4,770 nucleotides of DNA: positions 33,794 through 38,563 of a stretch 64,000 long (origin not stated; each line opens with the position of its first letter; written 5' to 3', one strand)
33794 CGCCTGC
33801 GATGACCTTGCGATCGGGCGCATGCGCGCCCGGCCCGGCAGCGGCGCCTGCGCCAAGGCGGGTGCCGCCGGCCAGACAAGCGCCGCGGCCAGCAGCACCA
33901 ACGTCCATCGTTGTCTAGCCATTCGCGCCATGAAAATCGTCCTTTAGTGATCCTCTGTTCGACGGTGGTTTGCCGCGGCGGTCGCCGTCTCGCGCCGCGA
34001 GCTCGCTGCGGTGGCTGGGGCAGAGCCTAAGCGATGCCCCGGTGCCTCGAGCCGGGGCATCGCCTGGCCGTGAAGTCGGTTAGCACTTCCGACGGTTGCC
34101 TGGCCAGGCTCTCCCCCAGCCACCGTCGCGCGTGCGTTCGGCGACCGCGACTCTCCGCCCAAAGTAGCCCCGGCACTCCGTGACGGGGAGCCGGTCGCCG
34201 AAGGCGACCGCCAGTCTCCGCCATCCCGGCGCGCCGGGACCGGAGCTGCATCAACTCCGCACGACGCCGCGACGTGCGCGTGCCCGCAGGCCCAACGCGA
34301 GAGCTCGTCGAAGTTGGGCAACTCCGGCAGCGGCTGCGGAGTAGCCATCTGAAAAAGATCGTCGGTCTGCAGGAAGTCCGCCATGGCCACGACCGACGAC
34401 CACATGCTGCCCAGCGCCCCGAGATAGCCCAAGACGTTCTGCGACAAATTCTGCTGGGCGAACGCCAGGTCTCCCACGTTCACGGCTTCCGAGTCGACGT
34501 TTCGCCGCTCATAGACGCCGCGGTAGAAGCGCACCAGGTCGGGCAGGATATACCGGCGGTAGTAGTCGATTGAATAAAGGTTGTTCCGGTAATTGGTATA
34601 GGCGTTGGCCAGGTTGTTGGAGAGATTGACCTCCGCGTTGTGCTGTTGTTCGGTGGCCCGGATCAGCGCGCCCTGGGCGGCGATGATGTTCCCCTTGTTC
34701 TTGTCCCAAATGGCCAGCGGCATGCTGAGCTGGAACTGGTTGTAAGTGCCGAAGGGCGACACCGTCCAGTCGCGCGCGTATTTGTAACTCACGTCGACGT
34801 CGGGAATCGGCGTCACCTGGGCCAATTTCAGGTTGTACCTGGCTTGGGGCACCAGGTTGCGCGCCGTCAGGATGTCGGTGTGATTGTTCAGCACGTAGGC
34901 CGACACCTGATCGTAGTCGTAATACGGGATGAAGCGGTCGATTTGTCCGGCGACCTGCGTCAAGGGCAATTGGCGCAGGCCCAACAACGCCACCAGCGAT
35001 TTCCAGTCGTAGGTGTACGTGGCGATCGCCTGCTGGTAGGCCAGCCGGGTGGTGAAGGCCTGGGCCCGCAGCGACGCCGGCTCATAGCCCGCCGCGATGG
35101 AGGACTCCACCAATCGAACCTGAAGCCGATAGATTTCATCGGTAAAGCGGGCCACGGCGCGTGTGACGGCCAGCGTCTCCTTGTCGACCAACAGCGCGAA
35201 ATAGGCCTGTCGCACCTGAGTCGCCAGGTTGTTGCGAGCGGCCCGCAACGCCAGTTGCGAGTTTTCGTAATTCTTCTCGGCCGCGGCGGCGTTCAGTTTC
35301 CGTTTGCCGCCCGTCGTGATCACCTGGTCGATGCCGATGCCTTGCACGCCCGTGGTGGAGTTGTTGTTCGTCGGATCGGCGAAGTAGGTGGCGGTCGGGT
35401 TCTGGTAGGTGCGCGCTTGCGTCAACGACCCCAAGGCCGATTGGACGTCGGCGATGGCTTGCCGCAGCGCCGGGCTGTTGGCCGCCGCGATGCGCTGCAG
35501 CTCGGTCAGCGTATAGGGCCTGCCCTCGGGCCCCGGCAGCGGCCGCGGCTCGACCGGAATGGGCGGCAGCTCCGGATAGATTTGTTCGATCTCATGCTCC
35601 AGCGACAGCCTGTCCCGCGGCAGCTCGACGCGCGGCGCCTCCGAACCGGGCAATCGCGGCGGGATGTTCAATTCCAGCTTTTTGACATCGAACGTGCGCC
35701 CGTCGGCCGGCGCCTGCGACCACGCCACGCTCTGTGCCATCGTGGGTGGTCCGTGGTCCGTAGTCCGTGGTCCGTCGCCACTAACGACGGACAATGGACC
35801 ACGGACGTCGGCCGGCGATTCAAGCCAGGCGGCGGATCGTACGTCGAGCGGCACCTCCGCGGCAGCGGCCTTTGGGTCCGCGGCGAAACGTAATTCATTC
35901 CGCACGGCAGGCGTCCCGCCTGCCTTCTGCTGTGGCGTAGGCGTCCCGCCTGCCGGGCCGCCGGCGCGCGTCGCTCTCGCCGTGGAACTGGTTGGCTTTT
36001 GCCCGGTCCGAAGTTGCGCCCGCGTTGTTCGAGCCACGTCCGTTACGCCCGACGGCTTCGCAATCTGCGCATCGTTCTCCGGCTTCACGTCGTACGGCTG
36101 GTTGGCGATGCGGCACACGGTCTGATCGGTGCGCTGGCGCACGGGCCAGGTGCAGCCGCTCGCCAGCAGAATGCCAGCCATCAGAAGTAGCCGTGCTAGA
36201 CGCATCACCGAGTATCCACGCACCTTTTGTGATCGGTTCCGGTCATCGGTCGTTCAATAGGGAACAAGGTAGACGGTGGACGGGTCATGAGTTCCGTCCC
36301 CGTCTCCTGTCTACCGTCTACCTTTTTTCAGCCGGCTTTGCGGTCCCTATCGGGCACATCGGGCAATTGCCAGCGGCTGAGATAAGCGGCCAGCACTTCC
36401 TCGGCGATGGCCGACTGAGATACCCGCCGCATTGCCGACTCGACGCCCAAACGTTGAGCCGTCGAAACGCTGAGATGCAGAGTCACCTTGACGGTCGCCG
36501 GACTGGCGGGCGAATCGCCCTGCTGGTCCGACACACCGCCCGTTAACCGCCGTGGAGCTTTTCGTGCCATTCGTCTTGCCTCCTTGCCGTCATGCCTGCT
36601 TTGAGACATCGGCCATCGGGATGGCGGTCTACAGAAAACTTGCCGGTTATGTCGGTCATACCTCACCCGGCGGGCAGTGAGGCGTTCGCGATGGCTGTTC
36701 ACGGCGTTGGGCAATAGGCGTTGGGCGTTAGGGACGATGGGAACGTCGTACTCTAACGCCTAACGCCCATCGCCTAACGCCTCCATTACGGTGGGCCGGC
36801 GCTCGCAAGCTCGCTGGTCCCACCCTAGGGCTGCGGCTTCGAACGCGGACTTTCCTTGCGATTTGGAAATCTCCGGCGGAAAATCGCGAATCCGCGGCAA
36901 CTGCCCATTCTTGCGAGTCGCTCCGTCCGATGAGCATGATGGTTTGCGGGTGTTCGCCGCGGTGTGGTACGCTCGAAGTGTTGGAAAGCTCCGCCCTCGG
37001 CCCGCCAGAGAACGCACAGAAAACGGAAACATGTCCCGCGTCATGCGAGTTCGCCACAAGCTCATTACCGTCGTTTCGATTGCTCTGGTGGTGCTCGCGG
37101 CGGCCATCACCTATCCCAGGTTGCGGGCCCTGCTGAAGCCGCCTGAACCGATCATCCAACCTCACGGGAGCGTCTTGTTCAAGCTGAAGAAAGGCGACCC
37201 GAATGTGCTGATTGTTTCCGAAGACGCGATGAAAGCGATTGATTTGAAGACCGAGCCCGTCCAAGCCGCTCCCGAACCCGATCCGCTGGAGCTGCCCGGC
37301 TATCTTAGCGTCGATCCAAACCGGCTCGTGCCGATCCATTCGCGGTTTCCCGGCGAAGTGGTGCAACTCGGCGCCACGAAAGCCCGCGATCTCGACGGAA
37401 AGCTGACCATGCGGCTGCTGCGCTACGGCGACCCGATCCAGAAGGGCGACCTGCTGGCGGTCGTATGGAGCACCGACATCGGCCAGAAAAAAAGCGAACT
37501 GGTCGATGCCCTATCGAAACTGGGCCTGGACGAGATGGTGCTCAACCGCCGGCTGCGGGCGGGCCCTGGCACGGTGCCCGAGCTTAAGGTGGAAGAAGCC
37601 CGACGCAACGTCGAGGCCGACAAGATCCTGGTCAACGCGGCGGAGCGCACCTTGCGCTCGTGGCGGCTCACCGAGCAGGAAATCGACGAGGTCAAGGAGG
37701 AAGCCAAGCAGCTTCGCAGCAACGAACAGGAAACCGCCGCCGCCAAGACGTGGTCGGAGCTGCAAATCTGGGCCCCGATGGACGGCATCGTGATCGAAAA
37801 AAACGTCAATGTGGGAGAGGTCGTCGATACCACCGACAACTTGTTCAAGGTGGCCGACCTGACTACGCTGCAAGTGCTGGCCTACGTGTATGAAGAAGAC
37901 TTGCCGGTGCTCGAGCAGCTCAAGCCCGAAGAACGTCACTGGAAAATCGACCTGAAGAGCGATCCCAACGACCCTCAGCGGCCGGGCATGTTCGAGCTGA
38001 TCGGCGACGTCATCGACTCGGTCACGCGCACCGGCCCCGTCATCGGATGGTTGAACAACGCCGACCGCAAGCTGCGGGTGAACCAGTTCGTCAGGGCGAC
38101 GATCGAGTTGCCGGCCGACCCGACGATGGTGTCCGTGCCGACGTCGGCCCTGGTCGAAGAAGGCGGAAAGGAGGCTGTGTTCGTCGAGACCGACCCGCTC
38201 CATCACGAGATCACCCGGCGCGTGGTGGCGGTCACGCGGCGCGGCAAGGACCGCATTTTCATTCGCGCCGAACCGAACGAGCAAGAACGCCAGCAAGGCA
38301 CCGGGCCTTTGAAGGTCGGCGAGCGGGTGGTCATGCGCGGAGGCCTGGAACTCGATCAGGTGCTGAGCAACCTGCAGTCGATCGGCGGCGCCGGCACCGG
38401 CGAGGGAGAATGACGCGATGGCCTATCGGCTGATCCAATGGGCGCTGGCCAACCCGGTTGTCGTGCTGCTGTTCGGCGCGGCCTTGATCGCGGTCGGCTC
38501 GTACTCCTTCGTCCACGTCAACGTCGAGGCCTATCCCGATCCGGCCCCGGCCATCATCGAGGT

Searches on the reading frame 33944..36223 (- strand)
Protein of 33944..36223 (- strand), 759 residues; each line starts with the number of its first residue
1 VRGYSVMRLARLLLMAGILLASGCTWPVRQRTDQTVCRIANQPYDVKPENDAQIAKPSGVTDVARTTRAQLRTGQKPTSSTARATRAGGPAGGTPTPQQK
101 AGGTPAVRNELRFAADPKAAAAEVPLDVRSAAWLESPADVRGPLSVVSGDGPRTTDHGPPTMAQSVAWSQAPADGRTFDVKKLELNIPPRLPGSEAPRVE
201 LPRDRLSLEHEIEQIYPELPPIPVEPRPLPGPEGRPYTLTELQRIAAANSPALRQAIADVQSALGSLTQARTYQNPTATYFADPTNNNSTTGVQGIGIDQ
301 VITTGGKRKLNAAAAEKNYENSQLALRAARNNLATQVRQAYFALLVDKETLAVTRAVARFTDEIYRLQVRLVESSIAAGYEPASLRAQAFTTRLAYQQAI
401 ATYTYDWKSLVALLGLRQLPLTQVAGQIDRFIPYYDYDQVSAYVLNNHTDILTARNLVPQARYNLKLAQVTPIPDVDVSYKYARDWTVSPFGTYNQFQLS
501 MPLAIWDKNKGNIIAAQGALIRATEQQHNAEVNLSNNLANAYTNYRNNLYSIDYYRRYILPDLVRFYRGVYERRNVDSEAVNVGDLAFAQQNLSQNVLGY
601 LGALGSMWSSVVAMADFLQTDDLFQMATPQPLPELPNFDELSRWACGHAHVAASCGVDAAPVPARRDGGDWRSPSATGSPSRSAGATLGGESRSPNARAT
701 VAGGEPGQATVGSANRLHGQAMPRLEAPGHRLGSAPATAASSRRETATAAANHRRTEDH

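Call 68: search_protein_families(library=pfam, proteins=[window:33944-36223:-], max_evalue=0.0001)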
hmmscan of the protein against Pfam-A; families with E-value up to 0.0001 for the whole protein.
window:33944-36223:- (759 aa): 1 family
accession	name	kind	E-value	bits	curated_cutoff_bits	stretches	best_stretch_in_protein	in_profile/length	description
PF02321.23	OEP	-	1.7e-27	96.9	22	2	239-414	1-186/187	Outer membrane efflux protein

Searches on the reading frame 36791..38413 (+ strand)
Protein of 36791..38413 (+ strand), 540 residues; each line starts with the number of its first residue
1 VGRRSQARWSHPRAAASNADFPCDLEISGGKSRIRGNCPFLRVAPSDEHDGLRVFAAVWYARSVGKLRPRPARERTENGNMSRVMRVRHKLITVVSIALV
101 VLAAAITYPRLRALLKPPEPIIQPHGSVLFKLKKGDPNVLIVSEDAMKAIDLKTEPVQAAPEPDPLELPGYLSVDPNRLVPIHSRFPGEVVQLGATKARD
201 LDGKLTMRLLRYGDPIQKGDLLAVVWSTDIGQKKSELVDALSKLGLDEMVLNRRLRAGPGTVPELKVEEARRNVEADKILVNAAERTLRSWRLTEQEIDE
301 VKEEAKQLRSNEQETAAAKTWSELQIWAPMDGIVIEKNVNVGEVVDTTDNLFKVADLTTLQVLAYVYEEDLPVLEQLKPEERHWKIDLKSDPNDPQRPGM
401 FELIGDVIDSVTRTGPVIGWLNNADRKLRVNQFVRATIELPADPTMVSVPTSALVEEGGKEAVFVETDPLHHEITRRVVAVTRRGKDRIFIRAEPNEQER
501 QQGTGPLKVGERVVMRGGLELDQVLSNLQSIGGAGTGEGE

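Call 68: search_protein_families(library=pfam, proteins=[window:36791-38413:+], max_evalue=0.0001)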
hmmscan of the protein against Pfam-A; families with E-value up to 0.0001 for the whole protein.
window:36791-38413:+ (540 aa): 2 families
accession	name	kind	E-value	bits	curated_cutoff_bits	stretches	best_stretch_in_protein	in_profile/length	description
PF16576.10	HlyD_D23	-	6e-27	94.8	30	1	166-434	6-214/214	Barrel-sandwich domain of CusB or HlyD membrane-fusion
PF13437.12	HlyD_3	-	7.1e-12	46.5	22.2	1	326-417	2-89/106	HlyD family secretion protein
